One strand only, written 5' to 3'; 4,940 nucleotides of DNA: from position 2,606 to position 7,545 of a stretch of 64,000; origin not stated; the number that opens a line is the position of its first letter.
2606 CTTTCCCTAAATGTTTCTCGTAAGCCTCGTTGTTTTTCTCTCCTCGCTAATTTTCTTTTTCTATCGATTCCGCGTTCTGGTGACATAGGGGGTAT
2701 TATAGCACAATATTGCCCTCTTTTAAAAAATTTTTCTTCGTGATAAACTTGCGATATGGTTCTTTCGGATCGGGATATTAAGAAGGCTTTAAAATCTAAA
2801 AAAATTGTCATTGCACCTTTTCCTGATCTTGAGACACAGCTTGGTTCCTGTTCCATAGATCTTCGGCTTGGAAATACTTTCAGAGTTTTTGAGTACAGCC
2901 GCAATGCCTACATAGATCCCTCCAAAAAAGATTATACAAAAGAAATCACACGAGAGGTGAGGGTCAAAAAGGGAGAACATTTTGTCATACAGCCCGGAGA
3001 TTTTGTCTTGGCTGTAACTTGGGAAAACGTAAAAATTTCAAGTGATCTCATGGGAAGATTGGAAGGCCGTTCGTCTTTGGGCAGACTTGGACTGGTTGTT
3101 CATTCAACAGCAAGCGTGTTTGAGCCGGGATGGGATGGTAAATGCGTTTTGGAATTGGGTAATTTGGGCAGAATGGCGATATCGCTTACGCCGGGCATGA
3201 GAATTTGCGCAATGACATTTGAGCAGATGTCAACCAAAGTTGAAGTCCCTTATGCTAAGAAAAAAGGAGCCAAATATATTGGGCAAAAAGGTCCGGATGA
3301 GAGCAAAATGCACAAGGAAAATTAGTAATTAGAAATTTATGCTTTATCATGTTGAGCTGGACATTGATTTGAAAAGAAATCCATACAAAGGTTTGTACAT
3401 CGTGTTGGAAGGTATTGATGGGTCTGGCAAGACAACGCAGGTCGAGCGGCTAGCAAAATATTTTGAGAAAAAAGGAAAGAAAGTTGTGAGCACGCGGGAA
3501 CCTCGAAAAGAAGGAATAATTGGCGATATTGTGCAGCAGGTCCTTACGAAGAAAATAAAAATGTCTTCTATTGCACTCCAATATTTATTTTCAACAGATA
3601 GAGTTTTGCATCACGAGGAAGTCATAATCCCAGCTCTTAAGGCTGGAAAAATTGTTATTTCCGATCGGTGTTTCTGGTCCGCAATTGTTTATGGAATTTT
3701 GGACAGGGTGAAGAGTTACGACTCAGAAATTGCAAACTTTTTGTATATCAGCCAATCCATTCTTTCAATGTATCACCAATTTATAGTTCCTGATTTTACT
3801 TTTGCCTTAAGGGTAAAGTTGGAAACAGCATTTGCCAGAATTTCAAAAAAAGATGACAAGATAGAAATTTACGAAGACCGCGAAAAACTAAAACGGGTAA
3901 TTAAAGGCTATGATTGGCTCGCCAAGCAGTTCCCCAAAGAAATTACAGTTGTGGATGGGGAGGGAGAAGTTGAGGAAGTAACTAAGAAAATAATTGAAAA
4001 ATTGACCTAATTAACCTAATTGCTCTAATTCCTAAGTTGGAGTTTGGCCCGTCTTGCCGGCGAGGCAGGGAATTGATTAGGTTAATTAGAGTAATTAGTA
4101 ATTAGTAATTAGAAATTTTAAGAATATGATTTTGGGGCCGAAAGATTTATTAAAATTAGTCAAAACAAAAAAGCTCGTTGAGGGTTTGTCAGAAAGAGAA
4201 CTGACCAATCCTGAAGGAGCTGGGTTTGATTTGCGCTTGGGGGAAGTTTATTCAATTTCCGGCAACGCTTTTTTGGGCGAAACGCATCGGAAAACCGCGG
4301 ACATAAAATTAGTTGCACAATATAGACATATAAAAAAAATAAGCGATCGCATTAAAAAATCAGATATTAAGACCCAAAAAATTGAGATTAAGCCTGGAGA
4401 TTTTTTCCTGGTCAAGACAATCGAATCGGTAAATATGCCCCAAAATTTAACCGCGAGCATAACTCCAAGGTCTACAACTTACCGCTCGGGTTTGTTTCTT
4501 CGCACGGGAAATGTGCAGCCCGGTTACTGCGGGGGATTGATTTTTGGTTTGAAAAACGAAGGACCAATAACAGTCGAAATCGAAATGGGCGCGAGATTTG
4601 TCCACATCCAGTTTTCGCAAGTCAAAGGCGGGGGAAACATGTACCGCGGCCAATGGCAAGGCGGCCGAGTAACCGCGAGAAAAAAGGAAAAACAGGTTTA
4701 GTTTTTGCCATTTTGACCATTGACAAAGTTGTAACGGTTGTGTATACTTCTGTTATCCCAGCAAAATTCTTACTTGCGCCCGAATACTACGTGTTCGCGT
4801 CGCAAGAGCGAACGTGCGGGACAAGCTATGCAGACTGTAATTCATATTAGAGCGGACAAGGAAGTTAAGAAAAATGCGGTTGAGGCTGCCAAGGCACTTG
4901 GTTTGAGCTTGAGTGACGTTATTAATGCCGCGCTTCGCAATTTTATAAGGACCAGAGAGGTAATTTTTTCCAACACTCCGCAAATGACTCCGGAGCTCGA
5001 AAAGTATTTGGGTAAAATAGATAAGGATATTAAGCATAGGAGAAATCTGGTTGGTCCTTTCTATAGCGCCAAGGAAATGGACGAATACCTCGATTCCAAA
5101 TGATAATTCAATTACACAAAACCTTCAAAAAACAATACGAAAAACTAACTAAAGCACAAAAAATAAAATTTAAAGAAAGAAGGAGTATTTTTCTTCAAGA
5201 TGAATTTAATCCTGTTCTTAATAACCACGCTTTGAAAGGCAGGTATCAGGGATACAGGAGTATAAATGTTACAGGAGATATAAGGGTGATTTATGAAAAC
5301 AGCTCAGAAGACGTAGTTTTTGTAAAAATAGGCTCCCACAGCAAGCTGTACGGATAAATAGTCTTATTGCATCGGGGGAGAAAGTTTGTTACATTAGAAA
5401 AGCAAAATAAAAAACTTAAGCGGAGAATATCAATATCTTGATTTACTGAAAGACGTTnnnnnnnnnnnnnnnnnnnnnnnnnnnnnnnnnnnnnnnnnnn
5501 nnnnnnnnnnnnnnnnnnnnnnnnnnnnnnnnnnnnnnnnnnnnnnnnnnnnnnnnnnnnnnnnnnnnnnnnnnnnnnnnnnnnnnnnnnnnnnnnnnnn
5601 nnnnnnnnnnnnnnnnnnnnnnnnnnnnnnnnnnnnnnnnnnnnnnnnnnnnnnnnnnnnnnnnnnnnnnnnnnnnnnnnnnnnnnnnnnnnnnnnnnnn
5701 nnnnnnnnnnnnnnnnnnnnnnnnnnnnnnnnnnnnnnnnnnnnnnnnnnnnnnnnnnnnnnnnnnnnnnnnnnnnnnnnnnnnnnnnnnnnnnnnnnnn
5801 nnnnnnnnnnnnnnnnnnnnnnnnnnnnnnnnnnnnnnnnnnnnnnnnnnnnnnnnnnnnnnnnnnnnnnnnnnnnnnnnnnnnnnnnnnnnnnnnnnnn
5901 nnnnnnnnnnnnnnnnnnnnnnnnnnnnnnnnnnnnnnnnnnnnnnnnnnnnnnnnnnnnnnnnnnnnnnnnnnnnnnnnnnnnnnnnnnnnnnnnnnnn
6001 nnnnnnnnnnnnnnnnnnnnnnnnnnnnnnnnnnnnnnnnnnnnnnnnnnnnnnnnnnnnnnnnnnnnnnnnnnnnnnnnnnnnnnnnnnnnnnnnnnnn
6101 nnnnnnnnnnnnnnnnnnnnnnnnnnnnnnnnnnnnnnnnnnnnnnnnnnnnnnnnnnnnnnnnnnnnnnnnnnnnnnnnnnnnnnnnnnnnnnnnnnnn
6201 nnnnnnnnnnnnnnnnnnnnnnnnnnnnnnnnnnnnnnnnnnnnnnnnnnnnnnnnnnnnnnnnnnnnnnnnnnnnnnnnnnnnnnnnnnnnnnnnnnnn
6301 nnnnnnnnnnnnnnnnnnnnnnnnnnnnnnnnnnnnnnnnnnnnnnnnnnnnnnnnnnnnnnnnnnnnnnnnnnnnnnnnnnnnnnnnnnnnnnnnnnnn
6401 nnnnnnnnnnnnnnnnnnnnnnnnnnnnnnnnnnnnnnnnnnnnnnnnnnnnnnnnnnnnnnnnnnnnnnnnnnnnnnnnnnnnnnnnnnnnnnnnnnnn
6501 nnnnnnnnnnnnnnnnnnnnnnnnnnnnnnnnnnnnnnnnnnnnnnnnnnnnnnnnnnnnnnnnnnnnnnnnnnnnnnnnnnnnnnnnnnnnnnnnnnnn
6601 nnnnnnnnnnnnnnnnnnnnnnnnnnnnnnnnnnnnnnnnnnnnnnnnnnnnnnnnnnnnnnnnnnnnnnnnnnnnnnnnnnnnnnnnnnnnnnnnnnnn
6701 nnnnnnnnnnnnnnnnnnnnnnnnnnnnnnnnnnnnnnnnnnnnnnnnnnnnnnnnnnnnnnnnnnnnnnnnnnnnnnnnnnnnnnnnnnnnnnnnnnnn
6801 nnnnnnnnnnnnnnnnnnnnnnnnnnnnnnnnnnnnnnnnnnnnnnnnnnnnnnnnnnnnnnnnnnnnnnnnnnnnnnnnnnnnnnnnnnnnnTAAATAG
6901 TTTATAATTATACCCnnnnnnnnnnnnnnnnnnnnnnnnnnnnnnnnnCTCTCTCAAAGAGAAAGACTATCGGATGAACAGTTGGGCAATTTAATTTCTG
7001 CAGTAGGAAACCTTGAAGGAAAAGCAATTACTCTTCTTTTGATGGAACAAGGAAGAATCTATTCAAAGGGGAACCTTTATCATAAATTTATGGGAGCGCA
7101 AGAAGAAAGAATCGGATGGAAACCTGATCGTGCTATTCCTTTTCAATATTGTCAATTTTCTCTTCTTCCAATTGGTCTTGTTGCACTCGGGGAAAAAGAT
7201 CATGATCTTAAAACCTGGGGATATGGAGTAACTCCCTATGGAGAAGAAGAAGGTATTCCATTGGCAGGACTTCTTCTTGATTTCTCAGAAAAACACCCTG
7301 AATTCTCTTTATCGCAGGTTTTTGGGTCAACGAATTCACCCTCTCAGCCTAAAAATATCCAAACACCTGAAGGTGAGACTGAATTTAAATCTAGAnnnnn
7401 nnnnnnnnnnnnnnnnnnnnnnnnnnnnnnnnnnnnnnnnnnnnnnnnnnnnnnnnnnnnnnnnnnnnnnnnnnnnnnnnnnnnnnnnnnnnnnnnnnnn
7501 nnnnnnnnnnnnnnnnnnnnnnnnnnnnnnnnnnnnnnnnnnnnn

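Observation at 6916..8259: Uncharacterised 447-aa protein made of tandem winged-helix modules inside the folate/thymidylate cluster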

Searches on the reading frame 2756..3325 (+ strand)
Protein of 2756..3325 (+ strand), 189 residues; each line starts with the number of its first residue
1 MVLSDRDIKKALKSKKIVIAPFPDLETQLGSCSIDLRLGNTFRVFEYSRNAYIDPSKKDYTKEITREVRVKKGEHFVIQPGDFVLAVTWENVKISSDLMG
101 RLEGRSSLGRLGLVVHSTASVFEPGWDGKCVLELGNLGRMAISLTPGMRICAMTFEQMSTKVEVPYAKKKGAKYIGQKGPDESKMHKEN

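Call 73: search_protein_families(library=pfam, proteins=[window:2756-3325:+], max_evalue=0.001)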
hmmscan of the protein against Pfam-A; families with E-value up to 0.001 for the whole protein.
window:2756-3325:+ (189 aa): 4 families
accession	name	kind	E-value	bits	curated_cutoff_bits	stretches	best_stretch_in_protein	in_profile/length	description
PF22769.1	DCD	-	3.5e-47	160.8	27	1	2-158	1-153/153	dCTP deaminase-like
PF00692.24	dUTPase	-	1.2e-06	28.8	22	1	75-166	23-111/129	dUTPase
PF06559.16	DCD_N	-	1.3e-05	25.6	21.4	1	2-153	4-158/164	2'-deoxycytidine 5'-triphosphate deaminase (DCD) N-terminal domain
PF22569.1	DCD_C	-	6.7e-05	22.7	22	1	53-178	55-185/192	2'-deoxycytidine 5'-triphosphate deaminase (DCD), C-terminal domain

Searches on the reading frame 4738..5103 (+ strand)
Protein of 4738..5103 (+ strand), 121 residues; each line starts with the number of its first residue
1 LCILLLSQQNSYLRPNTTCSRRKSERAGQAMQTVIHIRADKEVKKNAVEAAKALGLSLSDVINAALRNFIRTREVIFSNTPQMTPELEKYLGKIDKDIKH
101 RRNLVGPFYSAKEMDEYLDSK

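Call 73: search_protein_families(library=pfam, proteins=[window:4738-5103:+], max_evalue=0.001)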
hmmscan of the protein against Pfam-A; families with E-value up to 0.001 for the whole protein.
window:4738-5103:+ (121 aa): 1 family
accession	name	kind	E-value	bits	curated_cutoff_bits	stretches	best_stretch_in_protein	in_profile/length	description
PF04221.18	RelB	-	4e-05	23.9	22.4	1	34-80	3-49/82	RelB antitoxin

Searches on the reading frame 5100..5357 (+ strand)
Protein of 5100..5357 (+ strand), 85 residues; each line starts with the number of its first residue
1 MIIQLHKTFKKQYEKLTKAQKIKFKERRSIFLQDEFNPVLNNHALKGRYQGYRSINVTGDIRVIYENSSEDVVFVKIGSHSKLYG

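Call 73: search_protein_families(library=pfam, proteins=[window:5100-5357:+], max_evalue=0.001)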
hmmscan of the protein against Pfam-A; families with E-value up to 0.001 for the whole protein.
window:5100-5357:+ (85 aa): 2 families
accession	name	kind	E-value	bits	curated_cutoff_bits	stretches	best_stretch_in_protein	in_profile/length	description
PF15738.11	YafQ_toxin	-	2e-13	50.8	30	1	3-84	3-87/88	Bacterial toxin of type II toxin-antitoxin system, YafQ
PF05016.21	ParE_toxin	-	4.3e-06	27.6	23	1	3-84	1-89/89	ParE toxin of type II toxin-antitoxin system, parDE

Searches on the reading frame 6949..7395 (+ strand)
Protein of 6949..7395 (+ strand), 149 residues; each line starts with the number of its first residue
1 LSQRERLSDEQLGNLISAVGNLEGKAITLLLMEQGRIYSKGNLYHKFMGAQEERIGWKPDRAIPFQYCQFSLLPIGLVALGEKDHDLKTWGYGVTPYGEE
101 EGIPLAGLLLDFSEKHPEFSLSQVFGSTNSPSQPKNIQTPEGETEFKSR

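Call 40: search_solved_structures(query=A2, max_evalue=10, show_alignments=2)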
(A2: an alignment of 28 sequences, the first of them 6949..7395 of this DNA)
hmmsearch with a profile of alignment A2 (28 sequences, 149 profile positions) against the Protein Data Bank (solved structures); distinct sequences matched with E-value up to 10: 2.
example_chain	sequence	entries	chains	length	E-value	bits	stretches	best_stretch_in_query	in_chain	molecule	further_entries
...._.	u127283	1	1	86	0.5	13.4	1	21-67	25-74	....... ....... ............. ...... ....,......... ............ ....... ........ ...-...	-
2eth_A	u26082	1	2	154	0.54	13.3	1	67-101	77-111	transcriptional regulator, putative, Mar family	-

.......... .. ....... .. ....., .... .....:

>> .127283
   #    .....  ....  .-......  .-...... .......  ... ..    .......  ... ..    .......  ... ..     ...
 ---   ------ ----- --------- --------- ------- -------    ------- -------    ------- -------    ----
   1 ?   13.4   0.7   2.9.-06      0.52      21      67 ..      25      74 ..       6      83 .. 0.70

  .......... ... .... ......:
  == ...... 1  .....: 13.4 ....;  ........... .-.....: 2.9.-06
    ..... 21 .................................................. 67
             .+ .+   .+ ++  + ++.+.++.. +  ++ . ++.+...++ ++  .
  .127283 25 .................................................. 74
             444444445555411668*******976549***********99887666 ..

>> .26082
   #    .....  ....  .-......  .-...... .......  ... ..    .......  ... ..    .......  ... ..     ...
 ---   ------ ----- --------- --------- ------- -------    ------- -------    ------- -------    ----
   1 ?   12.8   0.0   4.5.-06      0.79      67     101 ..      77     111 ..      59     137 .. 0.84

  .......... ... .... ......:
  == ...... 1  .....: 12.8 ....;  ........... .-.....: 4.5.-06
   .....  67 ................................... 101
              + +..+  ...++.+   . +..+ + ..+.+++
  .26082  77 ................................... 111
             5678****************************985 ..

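Call 43: predict_structure(alignment_id=A2)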
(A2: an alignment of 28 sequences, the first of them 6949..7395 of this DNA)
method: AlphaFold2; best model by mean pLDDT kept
length: 149 residues; sequences in the alignment: 28
mean_pLDDT: 84.0   pTM: 0.77
mean pLDDT of the five models: 84.0, 83.3, 81.1, 80.0, 69.7
residues with pLDDT >= 90: 73; 70-90: 49; 50-70: 23; < 50: 4
segments of 3 or more residues with pLDDT < 50: none
pLDDT, mean of each block of 10 residues (from residue 1): 67 85 93 92 93 81 93 91 62 94 94 94 81 72 66
secondary structure, 60 per line:
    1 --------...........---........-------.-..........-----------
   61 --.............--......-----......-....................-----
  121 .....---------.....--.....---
elements in order: H9-19 H23-30 H40-49 H63-75 E78-83 E89-94 H96-115 H121-125 E135-139 E142-146

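Call 45: fold_search(model_id=the predicted structure, library=pdb)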
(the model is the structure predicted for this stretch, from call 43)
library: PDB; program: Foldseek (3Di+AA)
matches with E <= 10: 653; with E <= 0.001: 0
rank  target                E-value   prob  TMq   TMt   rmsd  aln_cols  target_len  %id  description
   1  4rgx_A                2.7e-02  0.97  0.46  0.49  14.4       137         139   14  Crystal Structure of Putative MarR Family Transcriptional Regulator HcaR from Acinetobacter sp. ADP complexed with 3,4 (released 2015-03-04)
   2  2qww_A                3.0e-02  0.95  0.39  0.39  10.0       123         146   11  Crystal structure of multiple antibiotic-resistance repressor (MarR) (YP_013417.1) from Listeria monocytogenes 4b F236 (released 2007-08-21)
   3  4rgr_A                3.2e-02  0.93  0.42  0.44  14.8       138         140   13  Crystal Structure of Putative MarR Family Transcriptional Regulator HcaR from Acinetobacter sp. ADP (released 2015-03-04)
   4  3k0l_A                3.4e-02  0.94  0.43  0.45  12.7       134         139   15  Crystal Structure of Putative MarR Family Transcriptional Regulator from Acinetobacter sp. ADP (released 2009-10-13)
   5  4rgu_B                3.8e-02  0.96  0.45  0.46  14.8       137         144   13  Crystal Structure of Putative MarR Family Transcriptional Regulator HcaR from Acinetobacter sp. ADP complexed with fer (released 2015-03-04)
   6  4z30                  4.3e-02  0.92  0.41  0.23   8.8       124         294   15  Crystal structure of the ROQ domain of human Roquin-2 (released 2015-10-14)
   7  3g3z_A                4.3e-02  0.85  0.38  0.40  11.8       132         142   20  The structure of NMB1585, a MarR family regulator from Neisseria meningitidis (released 2009-04-14)
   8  7tjh_I                5.2e-02  0.97  0.48  0.22   4.3       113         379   13  S. cerevisiae ORC bound to 84 bp ARS1 DNA and Cdc6 (state 1) with flexible Orc6 N-terminal domain (released 2022-10-05)
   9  4rgu_A                5.6e-02  0.91  0.43  0.45  14.7       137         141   13  Crystal Structure of Putative MarR Family Transcriptional Regulator HcaR from Acinetobacter sp. ADP complexed with fer (released 2015-03-04)
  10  9ff4_A                6.7e-02  0.95  0.39  0.34   8.9       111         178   15  The structure of G.kaustophilus T-1 ScoC-17bp dsDNA complex (released 2025-06-04)
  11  5yhz                  6.7e-02  0.77  0.38  0.38   9.6       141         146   17  Structure of Lactococcus lactis ZitR, E41A mutant (released 2017-12-06)
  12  9qbd_B                7.1e-02  0.98  0.49  0.65   9.0       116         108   12  Crystal structure of Brachyspira hampsonii PadR with Leu88 replaced by 3-aminotyrosine (released 2026-03-11)
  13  1lnw_A                7.1e-02  0.94  0.39  0.41   8.9       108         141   18  CRYSTAL STRUCTURE OF THE MEXR REPRESSOR OF THE MEXAB-OPRM MULTIDRUG EFFLUX OPERON OF PSEUDOMONAS AERUGINOSA (released 2002-09-11)
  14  4qi0_B                7.1e-02  0.85  0.43  0.40  11.4       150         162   14  X-ray structure of the ROQ domain from murine Roquin-1 (released 2014-07-16)
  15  4eju_B                7.1e-02  0.82  0.38  0.38   8.6       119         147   15  Staphylococcus epidermidis TcaR full length (released 2013-05-08)
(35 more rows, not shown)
